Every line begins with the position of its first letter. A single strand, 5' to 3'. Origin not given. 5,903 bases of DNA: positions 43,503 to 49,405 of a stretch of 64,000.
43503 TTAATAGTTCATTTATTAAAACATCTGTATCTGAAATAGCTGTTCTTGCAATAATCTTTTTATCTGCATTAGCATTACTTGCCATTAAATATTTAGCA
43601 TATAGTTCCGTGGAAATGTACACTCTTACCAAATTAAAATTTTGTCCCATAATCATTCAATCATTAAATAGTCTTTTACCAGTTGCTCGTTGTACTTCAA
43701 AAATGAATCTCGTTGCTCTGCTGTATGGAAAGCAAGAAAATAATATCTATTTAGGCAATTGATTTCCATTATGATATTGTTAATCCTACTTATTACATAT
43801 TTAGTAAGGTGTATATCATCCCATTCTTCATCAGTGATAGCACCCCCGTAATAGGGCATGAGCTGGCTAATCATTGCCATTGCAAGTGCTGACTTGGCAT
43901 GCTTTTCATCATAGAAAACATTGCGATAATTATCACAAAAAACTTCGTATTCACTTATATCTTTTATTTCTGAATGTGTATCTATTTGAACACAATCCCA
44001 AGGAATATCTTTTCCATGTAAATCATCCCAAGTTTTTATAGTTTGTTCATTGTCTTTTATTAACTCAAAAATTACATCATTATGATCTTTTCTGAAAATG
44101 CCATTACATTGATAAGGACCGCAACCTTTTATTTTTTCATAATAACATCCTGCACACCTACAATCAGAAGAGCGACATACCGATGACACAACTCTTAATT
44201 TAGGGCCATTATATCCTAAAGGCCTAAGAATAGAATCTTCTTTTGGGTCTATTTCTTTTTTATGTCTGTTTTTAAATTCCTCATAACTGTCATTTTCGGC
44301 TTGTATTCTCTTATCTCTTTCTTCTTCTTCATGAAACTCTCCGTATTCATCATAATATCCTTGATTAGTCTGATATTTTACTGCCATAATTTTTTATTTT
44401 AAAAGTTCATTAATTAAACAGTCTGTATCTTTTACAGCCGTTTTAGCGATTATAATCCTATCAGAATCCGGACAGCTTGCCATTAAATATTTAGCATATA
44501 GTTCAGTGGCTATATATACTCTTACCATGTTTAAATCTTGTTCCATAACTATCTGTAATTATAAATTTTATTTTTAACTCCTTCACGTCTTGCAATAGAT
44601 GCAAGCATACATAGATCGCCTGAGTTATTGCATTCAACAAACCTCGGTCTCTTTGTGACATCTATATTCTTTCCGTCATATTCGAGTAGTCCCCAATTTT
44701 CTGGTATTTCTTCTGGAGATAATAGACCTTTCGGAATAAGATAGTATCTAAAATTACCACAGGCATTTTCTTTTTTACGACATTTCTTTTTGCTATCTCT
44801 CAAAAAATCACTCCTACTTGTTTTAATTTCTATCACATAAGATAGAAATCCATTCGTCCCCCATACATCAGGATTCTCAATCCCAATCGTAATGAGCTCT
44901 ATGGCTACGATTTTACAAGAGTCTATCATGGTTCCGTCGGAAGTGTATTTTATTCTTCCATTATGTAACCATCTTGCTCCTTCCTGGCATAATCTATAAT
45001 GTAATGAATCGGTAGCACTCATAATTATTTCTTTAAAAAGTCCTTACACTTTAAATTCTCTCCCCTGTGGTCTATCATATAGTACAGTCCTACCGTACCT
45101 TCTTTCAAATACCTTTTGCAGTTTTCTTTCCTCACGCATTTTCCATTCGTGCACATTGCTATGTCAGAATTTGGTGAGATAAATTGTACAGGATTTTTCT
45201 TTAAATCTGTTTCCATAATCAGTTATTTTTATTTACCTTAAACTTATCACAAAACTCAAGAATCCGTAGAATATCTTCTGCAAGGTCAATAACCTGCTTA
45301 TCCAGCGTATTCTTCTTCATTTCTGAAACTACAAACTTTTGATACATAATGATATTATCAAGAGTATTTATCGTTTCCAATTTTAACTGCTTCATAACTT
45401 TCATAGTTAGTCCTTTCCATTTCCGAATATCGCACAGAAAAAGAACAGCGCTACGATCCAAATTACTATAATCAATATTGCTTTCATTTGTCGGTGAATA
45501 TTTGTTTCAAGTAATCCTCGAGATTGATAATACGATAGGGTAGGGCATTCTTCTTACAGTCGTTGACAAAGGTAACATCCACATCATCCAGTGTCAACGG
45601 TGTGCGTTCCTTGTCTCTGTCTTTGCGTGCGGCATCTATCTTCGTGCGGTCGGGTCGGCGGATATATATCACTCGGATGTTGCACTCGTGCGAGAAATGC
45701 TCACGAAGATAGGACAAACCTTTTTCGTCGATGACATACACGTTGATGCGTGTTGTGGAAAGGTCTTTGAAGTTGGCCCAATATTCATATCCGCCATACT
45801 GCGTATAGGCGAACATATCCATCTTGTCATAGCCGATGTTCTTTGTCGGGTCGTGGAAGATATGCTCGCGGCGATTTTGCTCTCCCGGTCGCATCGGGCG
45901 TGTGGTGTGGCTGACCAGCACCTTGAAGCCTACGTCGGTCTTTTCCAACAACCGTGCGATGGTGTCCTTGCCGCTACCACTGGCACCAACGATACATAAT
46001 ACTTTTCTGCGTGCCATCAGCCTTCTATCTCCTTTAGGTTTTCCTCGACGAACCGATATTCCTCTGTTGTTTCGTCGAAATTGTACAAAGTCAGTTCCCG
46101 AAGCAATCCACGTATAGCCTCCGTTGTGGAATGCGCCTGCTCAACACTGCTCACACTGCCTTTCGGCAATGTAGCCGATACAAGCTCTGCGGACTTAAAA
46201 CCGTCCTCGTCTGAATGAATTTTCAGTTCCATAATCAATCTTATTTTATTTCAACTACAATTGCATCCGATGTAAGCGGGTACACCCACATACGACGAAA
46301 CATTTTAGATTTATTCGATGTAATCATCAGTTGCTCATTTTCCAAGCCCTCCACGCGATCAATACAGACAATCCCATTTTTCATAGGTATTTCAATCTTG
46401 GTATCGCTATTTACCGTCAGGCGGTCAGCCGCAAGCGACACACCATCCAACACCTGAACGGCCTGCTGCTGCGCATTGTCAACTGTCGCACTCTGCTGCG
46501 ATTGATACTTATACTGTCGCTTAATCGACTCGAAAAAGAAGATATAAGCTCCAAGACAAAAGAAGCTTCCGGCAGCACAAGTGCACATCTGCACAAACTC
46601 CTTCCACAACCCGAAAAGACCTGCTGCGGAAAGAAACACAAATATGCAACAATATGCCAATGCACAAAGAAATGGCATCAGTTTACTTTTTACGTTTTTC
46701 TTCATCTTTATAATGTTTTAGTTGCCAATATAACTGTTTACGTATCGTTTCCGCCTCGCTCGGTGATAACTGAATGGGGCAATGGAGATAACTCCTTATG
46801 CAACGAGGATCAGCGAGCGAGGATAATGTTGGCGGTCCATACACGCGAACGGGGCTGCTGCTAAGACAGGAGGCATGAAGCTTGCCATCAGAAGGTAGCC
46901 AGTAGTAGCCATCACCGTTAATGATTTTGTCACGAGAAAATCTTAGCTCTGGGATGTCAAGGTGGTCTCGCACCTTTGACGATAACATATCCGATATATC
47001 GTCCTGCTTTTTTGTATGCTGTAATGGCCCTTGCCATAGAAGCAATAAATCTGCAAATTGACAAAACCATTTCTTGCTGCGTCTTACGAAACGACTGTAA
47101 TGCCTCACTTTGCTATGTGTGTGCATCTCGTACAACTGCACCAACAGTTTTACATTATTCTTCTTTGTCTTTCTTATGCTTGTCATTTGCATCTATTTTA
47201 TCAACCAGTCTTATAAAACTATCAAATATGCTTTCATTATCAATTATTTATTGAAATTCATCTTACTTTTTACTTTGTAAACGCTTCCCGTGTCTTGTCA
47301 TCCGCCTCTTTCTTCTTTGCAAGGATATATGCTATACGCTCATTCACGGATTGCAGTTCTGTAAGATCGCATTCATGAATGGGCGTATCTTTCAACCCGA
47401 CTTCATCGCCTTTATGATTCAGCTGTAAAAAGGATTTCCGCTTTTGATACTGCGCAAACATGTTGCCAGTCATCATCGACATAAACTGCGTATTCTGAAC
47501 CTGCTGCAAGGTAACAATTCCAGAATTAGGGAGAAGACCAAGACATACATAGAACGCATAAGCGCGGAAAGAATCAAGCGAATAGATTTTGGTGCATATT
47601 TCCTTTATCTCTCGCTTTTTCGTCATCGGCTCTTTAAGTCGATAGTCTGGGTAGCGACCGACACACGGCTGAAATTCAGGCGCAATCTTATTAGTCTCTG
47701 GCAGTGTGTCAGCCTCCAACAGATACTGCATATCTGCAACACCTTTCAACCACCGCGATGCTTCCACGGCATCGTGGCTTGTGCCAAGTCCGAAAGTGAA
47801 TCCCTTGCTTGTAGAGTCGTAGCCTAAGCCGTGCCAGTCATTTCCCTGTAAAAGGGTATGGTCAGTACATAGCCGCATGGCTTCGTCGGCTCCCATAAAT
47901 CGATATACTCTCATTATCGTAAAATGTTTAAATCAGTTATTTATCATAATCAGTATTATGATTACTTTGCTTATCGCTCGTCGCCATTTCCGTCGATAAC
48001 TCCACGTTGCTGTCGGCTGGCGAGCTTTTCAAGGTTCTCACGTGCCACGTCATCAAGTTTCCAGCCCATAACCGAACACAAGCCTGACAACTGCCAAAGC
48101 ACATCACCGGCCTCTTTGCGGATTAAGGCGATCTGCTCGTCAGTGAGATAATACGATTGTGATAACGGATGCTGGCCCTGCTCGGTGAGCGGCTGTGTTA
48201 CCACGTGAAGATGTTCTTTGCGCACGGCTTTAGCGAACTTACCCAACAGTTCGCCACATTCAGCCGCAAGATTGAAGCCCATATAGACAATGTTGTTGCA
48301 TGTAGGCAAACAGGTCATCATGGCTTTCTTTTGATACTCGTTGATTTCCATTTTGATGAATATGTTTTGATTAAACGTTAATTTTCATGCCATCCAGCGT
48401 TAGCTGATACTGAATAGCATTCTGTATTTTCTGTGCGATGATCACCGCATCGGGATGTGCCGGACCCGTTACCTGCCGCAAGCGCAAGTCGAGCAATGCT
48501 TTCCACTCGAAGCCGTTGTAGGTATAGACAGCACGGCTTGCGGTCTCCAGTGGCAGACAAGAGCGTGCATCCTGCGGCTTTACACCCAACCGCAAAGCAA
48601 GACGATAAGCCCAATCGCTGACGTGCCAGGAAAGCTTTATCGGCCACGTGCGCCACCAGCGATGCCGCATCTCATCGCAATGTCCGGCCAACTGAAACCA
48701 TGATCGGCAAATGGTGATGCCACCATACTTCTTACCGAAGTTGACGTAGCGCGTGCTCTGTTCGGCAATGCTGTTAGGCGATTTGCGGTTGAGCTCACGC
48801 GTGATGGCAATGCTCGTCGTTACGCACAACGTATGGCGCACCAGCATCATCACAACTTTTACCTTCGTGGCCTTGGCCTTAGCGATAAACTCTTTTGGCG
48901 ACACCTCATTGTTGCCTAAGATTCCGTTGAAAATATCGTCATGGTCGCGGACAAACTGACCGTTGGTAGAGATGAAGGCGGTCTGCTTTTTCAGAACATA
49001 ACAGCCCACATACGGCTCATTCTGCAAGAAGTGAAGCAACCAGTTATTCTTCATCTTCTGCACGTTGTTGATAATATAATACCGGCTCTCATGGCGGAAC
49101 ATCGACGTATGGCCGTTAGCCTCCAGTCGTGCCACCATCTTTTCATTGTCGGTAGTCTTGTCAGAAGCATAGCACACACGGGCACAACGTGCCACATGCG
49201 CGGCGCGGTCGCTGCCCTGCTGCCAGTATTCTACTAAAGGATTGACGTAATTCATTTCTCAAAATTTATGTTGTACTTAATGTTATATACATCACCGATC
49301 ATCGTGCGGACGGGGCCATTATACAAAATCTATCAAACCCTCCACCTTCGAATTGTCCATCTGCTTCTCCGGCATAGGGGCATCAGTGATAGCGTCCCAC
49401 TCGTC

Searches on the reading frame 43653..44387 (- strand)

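Call 28: search_protein_families(library=pfam, proteins=[window:43653-44387:-], max_evalue=0.01)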
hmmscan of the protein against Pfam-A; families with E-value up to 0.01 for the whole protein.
window:43653-44387:- (244 aa): 1 family
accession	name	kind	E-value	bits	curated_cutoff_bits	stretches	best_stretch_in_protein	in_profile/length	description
PF12273.13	RCR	-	0.0042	18.2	27.8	1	4-44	68-105/117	Chitin synthesis regulation, resistance to Congo red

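Call 34: search_protein_families(library=phrogs, proteins=[window:43653-44387:-], max_evalue=0.01)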
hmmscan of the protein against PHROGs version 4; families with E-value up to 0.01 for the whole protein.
window:43653-44387:- (244 aa): 0 families

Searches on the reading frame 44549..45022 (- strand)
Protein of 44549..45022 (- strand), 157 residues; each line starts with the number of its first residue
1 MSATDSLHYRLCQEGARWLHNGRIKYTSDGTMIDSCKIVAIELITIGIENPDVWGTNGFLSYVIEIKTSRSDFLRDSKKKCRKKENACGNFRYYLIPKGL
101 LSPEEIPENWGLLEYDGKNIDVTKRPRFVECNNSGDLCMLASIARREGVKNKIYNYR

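Call 28: search_protein_families(library=pfam, proteins=[window:44549-45022:-], max_evalue=0.01)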
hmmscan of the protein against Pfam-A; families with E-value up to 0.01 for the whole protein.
window:44549-45022:- (157 aa): 0 families

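Call 34: search_protein_families(library=phrogs, proteins=[window:44549-45022:-], max_evalue=0.01)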
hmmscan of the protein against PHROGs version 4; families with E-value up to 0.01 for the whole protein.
window:44549-45022:- (157 aa): 5 families
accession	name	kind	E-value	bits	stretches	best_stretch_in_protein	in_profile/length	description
phrog_631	-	unknown function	6.2e-28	99.1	1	4-119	21-129/260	-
phrog_5429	-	DNA, RNA and nucleotide metabolism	1e-14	55.8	1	56-125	62-133/176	DNA repair protein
phrog_2776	-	unknown function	4.6e-14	53.5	1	61-144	56-139/181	-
phrog_9263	-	unknown function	6.5e-10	40.4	1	38-115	85-163/230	-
phrog_14517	-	unknown function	1.3e-07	32.4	1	53-147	52-149/296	-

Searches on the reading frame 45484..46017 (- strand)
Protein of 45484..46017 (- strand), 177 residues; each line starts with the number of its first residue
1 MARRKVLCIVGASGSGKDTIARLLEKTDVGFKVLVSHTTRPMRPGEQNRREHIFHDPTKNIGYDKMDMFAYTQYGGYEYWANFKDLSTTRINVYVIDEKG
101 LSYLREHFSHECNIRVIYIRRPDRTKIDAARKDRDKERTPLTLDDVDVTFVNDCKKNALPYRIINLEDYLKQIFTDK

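Call 28: search_protein_families(library=pfam, proteins=[window:45484-46017:-], max_evalue=0.01)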
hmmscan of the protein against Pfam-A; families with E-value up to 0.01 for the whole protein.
window:45484-46017:- (177 aa): 2 families
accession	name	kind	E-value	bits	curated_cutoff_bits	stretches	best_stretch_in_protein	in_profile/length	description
PF00625.27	Guanylate_kin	-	4.8e-10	39.9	25.2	1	4-139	2-140/182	Guanylate kinase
PF13238.12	AAA_18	-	0.0022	18.9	29.4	1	8-45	2-38/128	AAA domain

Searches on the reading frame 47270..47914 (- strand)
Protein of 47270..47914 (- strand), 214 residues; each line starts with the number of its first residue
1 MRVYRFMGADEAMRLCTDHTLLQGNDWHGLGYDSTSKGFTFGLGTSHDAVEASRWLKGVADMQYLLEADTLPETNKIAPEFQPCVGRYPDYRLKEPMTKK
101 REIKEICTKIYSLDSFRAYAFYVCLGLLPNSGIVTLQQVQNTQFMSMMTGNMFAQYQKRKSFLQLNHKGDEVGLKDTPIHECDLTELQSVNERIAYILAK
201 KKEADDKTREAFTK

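Call 28: search_protein_families(library=pfam, proteins=[window:47270-47914:-], max_evalue=0.01)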
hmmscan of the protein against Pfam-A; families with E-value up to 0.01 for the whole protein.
window:47270-47914:- (214 aa): 0 families

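Call 34: search_protein_families(library=phrogs, proteins=[window:47270-47914:-], max_evalue=0.01)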
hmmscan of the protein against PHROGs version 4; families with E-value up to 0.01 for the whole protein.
window:47270-47914:- (214 aa): 0 families

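Call 62: search_solved_structures(query=window:47270-47914:-, max_evalue=1)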
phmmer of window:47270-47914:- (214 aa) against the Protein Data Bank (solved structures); distinct sequences matched with E-value up to 1: 1.
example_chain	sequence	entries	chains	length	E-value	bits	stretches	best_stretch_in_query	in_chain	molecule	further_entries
5mza_A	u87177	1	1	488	0.57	12.8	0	147-176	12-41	Erythrocyte membrane protein 1 (PfEMP1)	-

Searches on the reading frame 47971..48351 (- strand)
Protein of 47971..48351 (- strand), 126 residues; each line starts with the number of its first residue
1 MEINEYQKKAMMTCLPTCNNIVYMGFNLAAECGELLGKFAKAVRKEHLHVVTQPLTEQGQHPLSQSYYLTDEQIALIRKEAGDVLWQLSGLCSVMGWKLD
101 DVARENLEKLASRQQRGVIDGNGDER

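Call 28: search_protein_families(library=pfam, proteins=[window:47971-48351:-], max_evalue=0.01)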
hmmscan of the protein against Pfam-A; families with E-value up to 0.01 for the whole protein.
window:47971-48351:- (126 aa): 2 families
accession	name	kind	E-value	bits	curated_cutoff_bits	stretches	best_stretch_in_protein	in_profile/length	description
PF03819.22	MazG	-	2.5e-08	34.5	22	1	28-115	10-71/74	MazG nucleotide pyrophosphohydrolase domain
PF06521.16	PAR1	-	0.0037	17.4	25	1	7-51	82-126/156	PAR1 protein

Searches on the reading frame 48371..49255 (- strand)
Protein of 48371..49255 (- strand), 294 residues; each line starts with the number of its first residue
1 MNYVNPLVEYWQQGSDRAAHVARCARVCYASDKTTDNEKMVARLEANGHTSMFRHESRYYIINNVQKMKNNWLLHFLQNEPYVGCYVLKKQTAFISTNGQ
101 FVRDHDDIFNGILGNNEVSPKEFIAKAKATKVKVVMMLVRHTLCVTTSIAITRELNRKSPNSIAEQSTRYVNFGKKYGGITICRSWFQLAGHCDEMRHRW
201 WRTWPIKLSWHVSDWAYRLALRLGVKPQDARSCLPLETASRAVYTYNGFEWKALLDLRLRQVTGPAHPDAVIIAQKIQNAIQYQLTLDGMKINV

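Call 28: search_protein_families(library=pfam, proteins=[window:48371-49255:-], max_evalue=0.01)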
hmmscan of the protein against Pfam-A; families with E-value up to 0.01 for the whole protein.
window:48371-49255:- (294 aa): 1 family
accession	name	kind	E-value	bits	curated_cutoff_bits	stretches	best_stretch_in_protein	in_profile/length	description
PF02511.20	Thy1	-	1.7e-18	67.6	24.8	2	121-261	39-168/191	Thymidylate synthase complementing protein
